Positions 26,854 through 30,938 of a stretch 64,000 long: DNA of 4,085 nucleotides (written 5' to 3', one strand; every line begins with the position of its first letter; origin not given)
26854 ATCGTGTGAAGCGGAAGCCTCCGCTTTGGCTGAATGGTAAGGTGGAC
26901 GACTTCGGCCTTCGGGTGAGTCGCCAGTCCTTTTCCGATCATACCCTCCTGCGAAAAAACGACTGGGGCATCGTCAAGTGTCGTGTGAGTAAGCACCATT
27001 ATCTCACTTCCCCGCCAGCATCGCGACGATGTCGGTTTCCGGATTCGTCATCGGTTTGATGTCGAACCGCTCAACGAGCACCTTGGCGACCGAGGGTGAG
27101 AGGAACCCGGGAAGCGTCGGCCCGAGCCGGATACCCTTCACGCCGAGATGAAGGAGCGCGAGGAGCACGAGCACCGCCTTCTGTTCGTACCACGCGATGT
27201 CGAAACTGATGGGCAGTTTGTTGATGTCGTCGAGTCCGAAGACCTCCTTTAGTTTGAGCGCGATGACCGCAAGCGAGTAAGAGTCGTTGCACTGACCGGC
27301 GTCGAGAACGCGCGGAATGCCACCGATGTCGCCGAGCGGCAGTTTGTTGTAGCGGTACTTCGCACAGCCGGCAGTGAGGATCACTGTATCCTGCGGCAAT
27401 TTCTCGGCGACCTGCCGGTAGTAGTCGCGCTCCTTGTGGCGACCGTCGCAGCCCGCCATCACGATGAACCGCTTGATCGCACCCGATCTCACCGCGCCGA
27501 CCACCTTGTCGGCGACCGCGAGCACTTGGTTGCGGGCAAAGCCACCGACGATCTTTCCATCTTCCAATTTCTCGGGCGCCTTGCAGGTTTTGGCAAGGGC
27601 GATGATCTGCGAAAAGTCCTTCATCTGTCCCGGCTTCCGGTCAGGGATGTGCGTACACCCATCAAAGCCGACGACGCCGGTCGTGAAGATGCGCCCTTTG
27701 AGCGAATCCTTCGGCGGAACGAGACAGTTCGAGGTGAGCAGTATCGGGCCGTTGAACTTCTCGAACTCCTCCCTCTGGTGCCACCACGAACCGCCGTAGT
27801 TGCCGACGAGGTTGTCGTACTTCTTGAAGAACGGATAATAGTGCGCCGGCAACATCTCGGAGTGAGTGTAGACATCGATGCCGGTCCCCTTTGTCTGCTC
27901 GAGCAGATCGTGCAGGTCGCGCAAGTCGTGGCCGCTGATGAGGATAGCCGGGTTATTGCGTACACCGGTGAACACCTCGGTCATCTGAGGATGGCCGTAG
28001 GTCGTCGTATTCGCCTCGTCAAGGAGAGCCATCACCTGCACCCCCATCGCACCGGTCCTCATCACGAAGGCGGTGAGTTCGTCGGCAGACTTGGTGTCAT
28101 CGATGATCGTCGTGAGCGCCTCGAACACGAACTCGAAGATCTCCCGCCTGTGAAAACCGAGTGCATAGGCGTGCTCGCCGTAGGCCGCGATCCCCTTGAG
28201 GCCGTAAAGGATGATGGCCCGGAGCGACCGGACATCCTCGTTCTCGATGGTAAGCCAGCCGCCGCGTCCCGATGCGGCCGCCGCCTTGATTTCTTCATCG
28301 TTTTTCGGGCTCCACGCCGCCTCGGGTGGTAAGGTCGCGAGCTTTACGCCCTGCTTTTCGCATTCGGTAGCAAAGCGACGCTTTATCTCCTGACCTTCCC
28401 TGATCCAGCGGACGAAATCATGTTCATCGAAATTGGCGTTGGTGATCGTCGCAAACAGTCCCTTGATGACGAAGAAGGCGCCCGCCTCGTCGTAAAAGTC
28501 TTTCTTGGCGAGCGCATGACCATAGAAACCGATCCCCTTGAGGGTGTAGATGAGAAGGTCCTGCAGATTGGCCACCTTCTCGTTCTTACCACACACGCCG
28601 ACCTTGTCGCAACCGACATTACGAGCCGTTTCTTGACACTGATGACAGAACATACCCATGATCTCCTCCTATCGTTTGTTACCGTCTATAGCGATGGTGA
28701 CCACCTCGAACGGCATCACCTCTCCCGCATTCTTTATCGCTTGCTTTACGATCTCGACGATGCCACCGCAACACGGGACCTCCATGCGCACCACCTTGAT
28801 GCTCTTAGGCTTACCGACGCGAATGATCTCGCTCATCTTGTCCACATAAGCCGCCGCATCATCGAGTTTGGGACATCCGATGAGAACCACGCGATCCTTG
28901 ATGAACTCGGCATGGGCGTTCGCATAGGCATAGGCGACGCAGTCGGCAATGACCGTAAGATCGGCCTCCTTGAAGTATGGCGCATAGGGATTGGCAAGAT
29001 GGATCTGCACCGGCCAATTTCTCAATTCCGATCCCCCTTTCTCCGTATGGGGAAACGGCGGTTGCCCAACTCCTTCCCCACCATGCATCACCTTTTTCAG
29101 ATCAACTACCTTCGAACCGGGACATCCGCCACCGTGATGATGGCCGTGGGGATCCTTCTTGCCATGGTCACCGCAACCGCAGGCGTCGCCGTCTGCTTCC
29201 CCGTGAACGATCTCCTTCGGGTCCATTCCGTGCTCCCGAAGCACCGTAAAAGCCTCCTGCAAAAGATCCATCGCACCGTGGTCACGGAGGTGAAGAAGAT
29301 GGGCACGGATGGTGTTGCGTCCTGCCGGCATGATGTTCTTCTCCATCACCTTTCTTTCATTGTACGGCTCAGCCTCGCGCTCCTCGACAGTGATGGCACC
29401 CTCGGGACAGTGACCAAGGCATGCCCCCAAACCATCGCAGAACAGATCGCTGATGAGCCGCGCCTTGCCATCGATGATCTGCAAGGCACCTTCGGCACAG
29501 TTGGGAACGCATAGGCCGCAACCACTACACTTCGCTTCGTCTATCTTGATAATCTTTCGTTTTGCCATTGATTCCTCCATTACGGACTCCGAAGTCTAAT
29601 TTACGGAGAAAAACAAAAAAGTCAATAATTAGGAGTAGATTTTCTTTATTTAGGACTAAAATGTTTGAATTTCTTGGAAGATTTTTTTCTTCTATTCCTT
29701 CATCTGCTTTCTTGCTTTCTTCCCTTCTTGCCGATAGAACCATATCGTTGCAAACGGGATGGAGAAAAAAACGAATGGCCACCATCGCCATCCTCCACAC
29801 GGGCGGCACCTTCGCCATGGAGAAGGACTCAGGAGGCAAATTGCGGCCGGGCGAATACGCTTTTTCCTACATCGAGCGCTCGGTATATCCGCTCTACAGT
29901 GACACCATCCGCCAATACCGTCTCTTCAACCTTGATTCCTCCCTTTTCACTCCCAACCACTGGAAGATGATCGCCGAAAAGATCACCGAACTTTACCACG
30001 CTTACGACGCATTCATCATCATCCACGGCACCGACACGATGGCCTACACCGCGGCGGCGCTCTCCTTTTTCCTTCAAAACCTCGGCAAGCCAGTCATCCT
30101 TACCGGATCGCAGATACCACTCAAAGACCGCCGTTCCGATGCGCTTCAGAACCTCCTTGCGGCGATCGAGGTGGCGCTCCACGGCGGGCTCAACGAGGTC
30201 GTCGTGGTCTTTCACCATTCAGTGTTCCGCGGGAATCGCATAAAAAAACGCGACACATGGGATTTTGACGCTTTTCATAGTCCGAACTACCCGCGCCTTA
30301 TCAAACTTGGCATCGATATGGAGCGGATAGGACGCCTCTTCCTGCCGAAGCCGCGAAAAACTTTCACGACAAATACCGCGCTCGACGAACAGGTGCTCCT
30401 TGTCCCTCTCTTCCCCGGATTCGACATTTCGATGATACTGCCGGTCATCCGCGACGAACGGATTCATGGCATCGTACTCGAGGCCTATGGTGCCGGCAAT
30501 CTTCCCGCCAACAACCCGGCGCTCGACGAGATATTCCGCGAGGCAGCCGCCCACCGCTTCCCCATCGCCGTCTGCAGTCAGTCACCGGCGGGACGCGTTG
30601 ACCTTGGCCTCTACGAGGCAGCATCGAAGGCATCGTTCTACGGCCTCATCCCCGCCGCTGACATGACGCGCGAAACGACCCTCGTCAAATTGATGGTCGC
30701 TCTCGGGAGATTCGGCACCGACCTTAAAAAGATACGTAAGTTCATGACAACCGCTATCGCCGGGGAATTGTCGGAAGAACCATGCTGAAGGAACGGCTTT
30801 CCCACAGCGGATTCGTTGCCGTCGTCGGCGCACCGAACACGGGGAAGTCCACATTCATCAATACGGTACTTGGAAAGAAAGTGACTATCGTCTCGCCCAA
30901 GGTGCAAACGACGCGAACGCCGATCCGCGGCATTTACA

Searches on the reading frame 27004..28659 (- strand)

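Call 28: search_protein_families(library=pfam, proteins=[window:27004-28659:-], max_evalue=0.00001)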
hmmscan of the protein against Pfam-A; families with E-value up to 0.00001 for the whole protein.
window:27004-28659:- (551 aa): 1 family
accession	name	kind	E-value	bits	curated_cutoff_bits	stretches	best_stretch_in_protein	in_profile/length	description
PF03063.25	Prismane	-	5.3e-164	547.1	27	1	3-544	1-512/513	Prismane/CO dehydrogenase family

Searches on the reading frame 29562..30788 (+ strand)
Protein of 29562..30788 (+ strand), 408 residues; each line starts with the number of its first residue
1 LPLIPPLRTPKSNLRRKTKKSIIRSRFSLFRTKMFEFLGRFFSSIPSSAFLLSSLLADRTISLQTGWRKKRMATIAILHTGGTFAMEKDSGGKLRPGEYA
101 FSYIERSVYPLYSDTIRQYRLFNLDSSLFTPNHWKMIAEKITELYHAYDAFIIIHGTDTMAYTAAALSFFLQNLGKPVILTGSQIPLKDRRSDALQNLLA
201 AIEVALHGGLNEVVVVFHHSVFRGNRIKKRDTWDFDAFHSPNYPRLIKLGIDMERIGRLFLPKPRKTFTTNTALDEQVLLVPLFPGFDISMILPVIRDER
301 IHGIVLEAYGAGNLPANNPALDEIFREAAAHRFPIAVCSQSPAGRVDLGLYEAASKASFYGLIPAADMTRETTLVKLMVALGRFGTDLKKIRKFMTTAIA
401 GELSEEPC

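Call 28: search_protein_families(library=pfam, proteins=[window:29562-30788:+], max_evalue=0.00001)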
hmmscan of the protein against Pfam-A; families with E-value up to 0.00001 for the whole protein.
window:29562-30788:+ (408 aa): 2 families
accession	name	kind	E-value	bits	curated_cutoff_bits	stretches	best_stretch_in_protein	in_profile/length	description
PF00710.25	Asparaginase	-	7.7e-57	192.4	22.5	1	75-249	2-180/193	Asparaginase, N-terminal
PF17763.6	Asparaginase_C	-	1.3e-22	80.4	34.6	1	277-395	1-114/114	Glutaminase/Asparaginase C-terminal domain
